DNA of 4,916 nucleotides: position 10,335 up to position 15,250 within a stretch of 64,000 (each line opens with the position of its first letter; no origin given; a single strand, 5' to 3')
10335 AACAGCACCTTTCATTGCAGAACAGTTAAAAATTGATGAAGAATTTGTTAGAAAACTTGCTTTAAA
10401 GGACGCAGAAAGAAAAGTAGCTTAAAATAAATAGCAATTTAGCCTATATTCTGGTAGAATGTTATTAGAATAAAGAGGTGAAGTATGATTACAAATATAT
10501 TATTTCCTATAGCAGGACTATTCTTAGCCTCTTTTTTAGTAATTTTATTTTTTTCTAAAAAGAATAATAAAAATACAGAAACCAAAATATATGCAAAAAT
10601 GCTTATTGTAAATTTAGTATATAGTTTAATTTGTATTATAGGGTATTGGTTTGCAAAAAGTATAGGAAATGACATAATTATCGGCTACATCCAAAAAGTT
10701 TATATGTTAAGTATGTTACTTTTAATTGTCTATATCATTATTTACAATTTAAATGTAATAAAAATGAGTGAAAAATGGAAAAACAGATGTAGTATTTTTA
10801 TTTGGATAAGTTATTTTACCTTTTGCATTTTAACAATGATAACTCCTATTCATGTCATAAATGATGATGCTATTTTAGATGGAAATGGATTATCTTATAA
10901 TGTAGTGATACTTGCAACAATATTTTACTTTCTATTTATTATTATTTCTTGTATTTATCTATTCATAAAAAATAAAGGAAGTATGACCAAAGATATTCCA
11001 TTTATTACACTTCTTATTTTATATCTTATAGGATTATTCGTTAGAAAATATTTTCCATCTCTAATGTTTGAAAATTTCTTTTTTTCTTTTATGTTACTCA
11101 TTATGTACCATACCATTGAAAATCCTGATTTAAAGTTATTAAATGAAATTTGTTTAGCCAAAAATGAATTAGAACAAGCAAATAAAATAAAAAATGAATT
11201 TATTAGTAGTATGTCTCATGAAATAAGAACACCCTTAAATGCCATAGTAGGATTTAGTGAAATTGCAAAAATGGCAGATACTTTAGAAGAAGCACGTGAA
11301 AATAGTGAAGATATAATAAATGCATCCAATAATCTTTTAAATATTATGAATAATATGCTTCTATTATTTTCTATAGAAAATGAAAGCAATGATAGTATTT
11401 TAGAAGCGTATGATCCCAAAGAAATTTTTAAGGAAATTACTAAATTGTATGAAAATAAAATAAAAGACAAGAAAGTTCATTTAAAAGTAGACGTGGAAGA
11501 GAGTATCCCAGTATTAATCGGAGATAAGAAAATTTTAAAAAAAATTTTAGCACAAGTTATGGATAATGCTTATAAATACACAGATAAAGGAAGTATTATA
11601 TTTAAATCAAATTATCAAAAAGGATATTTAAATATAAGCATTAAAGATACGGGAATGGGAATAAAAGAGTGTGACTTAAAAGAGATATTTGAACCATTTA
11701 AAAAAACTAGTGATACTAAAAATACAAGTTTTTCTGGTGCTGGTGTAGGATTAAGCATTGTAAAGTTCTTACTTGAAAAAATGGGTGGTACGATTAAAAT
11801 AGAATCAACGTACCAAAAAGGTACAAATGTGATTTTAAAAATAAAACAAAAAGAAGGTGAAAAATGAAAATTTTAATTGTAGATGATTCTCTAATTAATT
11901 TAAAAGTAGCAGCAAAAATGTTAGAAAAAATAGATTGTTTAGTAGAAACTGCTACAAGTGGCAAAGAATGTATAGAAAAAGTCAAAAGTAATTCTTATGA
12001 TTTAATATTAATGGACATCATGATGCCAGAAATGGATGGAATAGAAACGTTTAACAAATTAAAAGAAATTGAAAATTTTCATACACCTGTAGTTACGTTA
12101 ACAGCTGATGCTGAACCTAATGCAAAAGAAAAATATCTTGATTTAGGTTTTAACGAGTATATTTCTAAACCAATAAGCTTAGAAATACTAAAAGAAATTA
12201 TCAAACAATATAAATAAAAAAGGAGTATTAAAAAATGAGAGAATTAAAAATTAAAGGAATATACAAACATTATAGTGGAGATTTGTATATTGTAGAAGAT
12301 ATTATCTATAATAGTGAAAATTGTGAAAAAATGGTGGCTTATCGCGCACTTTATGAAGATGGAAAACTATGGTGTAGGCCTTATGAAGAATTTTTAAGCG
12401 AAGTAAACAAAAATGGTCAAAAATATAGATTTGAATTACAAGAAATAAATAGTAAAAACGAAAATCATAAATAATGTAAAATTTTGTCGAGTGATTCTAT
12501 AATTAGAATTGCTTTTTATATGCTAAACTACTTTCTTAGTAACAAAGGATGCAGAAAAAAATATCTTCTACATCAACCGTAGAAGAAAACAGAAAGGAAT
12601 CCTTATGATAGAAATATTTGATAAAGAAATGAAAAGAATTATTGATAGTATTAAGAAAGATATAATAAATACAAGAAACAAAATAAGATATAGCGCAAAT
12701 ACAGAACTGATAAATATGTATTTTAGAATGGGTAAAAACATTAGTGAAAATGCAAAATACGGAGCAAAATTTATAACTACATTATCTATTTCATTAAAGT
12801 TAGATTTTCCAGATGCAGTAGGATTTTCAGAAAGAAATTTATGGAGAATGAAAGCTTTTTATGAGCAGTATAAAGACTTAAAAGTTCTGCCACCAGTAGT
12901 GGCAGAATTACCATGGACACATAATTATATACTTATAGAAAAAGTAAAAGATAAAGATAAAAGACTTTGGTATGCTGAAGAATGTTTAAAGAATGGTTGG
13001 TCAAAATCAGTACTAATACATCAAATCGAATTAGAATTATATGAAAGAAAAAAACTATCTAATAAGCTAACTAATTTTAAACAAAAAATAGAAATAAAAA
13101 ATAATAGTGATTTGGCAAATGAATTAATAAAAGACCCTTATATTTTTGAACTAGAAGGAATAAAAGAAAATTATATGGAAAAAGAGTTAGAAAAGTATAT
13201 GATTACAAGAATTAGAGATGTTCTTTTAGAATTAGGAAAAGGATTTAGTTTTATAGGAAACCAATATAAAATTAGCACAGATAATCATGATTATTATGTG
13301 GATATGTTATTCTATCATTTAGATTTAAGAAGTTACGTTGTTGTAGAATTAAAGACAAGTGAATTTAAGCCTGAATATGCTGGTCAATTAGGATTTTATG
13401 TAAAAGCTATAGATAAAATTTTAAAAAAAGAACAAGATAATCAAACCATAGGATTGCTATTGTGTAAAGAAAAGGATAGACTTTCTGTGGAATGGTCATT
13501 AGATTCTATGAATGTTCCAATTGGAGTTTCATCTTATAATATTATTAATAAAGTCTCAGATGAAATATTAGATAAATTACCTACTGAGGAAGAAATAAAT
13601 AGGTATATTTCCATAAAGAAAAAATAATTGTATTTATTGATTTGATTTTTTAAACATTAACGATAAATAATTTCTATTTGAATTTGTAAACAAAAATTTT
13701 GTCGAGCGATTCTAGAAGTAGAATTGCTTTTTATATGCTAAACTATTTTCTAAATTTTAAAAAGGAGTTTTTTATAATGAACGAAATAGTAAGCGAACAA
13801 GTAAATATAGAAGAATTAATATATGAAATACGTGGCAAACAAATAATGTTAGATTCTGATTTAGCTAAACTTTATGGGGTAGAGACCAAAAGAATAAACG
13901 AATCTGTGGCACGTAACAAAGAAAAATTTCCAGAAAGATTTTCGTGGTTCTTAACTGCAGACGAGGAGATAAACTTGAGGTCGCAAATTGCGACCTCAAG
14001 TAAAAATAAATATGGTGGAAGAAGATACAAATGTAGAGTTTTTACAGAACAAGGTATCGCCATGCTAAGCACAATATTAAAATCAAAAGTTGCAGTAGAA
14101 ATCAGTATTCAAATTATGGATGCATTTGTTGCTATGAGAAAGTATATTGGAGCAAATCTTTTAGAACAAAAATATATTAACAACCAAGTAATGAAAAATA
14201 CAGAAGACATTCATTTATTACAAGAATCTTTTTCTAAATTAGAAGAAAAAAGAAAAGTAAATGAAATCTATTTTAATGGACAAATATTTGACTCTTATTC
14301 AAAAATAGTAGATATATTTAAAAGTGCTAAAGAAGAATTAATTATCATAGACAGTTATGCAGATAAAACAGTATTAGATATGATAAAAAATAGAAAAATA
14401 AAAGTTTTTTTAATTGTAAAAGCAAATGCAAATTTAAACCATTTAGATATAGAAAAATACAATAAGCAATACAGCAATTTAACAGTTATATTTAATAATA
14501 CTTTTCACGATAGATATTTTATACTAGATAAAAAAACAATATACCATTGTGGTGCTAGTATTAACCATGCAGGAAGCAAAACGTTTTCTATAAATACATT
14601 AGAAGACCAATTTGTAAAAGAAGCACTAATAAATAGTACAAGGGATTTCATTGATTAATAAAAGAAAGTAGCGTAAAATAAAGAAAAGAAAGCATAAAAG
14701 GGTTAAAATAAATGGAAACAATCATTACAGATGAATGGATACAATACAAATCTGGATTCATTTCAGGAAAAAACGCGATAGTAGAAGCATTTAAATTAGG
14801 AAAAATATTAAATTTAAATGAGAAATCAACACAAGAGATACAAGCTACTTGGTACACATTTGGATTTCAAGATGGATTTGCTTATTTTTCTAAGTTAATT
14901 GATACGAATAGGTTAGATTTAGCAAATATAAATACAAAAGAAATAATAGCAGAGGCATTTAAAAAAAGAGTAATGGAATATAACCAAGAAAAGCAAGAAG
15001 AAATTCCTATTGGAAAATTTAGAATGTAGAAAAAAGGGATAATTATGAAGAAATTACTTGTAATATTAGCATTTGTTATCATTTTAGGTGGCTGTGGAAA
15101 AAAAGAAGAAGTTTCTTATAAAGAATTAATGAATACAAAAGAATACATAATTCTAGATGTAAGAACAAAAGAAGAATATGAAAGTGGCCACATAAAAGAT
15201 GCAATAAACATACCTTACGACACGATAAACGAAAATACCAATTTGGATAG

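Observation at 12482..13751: Duplicated 55-bp palindromic upstream element in front of both the YhcG-like nuclease gene and the ORF6N gene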

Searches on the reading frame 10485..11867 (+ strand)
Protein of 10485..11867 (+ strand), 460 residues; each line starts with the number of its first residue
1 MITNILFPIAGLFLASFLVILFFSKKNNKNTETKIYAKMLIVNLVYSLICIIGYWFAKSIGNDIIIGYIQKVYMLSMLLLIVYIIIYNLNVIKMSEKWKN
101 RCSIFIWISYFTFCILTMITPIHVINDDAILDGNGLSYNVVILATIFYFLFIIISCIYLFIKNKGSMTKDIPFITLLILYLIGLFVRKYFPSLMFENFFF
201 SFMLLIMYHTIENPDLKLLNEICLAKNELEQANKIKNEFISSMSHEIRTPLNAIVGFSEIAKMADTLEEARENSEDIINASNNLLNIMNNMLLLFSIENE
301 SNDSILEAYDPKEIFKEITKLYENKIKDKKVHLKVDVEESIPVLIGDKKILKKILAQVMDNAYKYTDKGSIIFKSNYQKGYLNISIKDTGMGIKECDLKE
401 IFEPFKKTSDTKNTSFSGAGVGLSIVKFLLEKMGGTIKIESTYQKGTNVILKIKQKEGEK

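Call 8: search_protein_families(library=pfam, proteins=[window:10485-11867:+])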
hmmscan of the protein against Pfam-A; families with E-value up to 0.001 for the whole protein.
window:10485-11867:+ (460 aa): 3 families
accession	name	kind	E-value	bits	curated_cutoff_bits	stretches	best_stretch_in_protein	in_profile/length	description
PF02518.31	HATPase_c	-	6.4e-22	78.5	26.4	1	346-455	1-109/111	Histidine kinase-, DNA gyrase B-, and HSP90-like ATPase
PF00512.31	HisKA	-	4.5e-16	59.1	26.9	1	236-299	2-65/66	His Kinase A (phospho-acceptor) domain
PF13589.12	HATPase_c_3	-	0.00033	21.1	25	1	353-444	5-95/137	Histidine kinase-, DNA gyrase B-, and HSP90-like ATPase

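Call 42: find_homologous_proteins(query=window:10485-11867:+, max_evalue=1e-40)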
Query window:10485-11867:+ (460 aa): 7550 proteins with E <= 1e-40 among 8000 candidates; the best 120 are listed.
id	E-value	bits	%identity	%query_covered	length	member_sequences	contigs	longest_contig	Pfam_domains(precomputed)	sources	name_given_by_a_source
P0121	6.1e-292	986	100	100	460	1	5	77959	PF02518.32,PF00512.32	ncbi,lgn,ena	-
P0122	3.5e-211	720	74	99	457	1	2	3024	PF02518.32,PF00512.32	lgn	-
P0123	4.2e-210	716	74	100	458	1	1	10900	PF02518.32,PF00512.32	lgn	-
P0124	5.4e-203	693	72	99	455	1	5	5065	PF02518.32,PF00512.32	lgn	-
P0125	6.9e-198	676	71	100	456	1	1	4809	PF02518.32,PF00512.32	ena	-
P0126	6.2e-196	670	71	100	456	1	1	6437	PF02518.32,PF00512.32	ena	-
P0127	5.3e-172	591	61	100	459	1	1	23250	PF02518.32,PF00512.32,PF13589.13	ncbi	-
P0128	1.6e-166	573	57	97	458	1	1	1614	PF02518.32,PF00512.32,PF13589.13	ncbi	-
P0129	1.6e-163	563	59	99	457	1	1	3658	PF02518.32,PF00512.32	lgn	-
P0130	2.8e-157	542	59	99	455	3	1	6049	PF02518.32,PF00512.32,PF13589.13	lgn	-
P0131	1.0e-138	481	53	99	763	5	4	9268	PF02518.32,PF00512.32,PF00072.31,PF01627.29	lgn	-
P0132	2.4e-132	460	51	99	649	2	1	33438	PF02518.32,PF00512.32,PF00072.31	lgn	-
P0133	8.6e-129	448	48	98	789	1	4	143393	PF02518.32,PF00512.32,PF00072.31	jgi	-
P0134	1.1e-127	445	48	98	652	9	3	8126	PF02518.32,PF00512.32,PF00072.31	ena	-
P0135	1.7e-125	438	50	98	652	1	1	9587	PF02518.32,PF00512.32,PF00072.31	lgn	-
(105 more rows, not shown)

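Call 43: find_encoding_contigs(protein=P0123, flank=7000, max_places=2)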
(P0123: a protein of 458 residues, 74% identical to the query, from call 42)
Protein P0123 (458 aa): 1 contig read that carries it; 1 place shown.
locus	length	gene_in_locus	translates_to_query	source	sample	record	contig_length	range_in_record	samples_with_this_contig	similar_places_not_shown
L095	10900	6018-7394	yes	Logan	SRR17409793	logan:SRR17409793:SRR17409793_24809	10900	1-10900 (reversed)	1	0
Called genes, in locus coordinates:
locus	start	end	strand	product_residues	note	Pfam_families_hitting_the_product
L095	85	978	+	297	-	PF01545:Cation_efflux, PF16916:ZT_dimer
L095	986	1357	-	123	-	-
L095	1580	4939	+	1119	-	PF01855:POR_N, PF17147:PFOR_II, PF01558:POR, PF10371:EKR, PF00037:Fer4 (weak), PF12838:Fer4_7, PF13183:Fer4_8 (weak), PF02775:TPP_enzyme_C, +6 more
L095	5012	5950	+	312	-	PF01553:Acyltransferase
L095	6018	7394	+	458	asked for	PF00512:HisKA, PF02518:HATPase_c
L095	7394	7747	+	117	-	PF00072:Response_reg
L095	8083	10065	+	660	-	PF17191:RecG_wedge, PF04851:ResIII, PF00270:DEAD, PF07517:SecA_DEAD (faint), PF00271:Helicase_C, PF22590:Cas3-like_C_2 (weak), PF19833:RecG_dom3_C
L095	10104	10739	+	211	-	PF06161:DUF975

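Call 44: find_encoding_contigs(protein=P0126, flank=7000, max_places=2)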
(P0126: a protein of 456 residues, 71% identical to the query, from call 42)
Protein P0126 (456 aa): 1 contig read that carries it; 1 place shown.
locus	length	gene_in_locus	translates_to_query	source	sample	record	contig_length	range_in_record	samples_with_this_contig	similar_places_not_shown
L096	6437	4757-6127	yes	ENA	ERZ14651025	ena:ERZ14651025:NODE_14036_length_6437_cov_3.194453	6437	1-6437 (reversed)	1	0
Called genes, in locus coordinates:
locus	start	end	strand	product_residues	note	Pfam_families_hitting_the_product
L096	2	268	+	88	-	?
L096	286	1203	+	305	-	PF00535:Glycos_transf_2, PF13641:Glyco_tranf_2_3 (faint)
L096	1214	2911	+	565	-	-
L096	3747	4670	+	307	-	PF01553:Acyltransferase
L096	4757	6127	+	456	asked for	PF00512:HisKA, PF02518:HATPase_c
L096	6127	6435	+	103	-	?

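Call 45: find_encoding_contigs(protein=P0127, flank=7000, max_places=2)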
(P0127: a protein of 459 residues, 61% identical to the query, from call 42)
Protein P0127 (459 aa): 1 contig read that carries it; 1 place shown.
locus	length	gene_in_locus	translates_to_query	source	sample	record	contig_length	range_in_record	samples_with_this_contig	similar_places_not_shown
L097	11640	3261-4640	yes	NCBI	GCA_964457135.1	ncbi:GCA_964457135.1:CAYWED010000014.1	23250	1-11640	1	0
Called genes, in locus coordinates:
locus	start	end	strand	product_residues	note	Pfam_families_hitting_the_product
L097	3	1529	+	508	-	?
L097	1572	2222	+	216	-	PF06541:ABC_trans_CmpB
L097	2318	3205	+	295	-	PF01553:Acyltransferase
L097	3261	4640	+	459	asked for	PF00512:HisKA, PF02518:HATPase_c, PF13589:HATPase_c_3 (weak)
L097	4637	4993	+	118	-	PF00072:Response_reg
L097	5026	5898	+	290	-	PF04055:Radical_SAM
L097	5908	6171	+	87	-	-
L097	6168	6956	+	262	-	-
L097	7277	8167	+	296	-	PF10543:ORF6N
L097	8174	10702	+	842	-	PF00133:tRNA-synt_1, PF01406:tRNA-synt_1e (faint), PF09334:tRNA-synt_1g, PF13603:tRNA-synt_1_2 (faint), PF09334:tRNA-synt_1g, PF08264:Anticodon_1, PF10458:Val_tRNA-synt_C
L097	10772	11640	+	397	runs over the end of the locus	PF02368:Big_2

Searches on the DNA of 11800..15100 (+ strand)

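Call 9: search_dna_similar(query=window:11800-15100:+, collection=plasmids, mode=near)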
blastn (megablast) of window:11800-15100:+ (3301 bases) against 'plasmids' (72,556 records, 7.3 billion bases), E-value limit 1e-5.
No match.

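Call 78: search_rna_families(sources=[L078, L017, L015, L155, L097, L077], threshold=gathering)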
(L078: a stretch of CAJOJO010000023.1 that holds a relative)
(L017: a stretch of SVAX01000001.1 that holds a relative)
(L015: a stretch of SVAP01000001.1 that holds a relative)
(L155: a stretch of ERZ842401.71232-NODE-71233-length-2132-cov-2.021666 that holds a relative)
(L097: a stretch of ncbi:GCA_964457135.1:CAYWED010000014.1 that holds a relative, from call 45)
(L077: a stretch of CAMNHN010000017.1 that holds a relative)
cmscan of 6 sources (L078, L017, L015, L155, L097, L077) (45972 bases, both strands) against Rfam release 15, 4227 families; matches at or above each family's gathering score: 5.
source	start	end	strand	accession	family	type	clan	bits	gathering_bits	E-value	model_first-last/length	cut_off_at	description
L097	7020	7231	+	RF00230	T-box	Cis-reg; leader;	-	121.8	93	1.3e-26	1-219/219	no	T-box leader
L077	3679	3779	+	RF02941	COG3943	Gene; sRNA;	-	81.9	71.8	2e-13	1-108/108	no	COG3943 RNA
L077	5310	5409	+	RF02941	COG3943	Gene; sRNA;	-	80.9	71.8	3.4e-13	1-108/108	no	COG3943 RNA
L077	3304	3377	+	RF00005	tRNA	Gene; tRNA;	CL00001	64.9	29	5.7e-12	1-71/71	no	tRNA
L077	6957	7029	+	RF00005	tRNA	Gene; tRNA;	CL00001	55.9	29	1.7e-09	1-71/71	no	tRNA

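Call 87: search_dna_similar(query=window:13693-13751:+, collection=plasmids, mode=distant, max_evalue=0.01, max_rows=10)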
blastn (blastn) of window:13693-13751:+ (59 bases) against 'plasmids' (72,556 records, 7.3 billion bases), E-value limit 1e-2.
No match.

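Call 88: search_dna_similar(query=window:13693-13751:+, collection=phages, mode=distant, max_evalue=0.01, max_rows=10)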
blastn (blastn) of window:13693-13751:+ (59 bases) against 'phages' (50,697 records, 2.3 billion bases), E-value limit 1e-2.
No match.

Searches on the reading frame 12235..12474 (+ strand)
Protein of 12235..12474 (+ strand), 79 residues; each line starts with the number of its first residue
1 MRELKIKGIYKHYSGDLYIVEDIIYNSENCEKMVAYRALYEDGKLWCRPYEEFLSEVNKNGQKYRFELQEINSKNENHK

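Call 8: search_protein_families(library=pfam, proteins=[window:12235-12474:+])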
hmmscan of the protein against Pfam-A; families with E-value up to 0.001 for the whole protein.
window:12235-12474:+ (79 aa): 1 family
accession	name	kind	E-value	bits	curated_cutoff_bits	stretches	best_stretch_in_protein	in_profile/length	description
PF07866.17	DUF1653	-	2.3e-19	69.9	23.5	1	8-67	1-61/62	Protein of unknown function (DUF1653)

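Call 10: find_encoding_contigs(protein=window:12235-12474:+, flank=6000, max_places=10)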
Protein window:12235-12474:+ (79 aa): 12 contigs read that carry it; 4 places shown.
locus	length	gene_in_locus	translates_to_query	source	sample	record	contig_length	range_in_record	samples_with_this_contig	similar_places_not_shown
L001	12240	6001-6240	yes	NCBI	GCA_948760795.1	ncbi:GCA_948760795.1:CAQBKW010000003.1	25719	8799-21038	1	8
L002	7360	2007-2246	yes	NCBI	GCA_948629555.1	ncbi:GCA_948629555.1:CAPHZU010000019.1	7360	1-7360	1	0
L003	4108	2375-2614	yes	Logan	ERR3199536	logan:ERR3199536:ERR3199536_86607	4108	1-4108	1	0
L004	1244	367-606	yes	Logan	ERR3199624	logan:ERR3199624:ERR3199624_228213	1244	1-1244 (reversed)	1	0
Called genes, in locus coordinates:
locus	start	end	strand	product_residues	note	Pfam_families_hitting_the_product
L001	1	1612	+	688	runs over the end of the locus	PF02687:FtsX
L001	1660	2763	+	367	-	PF04892:VanZ-LLP1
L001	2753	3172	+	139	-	PF17225:DUF5301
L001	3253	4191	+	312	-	PF01553:Acyltransferase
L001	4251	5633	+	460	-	PF00512:HisKA, PF02518:HATPase_c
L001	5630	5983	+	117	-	PF00072:Response_reg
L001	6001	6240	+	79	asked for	PF07866:DUF1653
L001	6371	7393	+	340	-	PF17761:DUF1016_N, PF06250:YhcG_C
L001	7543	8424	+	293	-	PF10543:ORF6N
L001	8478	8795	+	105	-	-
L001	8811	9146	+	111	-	PF00581:Rhodanese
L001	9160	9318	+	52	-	-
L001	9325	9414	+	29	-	-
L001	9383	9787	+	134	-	-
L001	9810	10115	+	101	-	PF12675:DUF3795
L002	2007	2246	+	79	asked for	PF07866:DUF1653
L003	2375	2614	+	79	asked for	PF07866:DUF1653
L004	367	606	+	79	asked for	PF07866:DUF1653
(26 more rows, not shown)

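Call 53: search_protein_families(library=padloc, proteins=[window:12235-12474:+], max_evalue=0.01)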
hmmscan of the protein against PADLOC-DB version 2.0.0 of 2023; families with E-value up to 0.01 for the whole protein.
window:12235-12474:+ (79 aa): 0 families
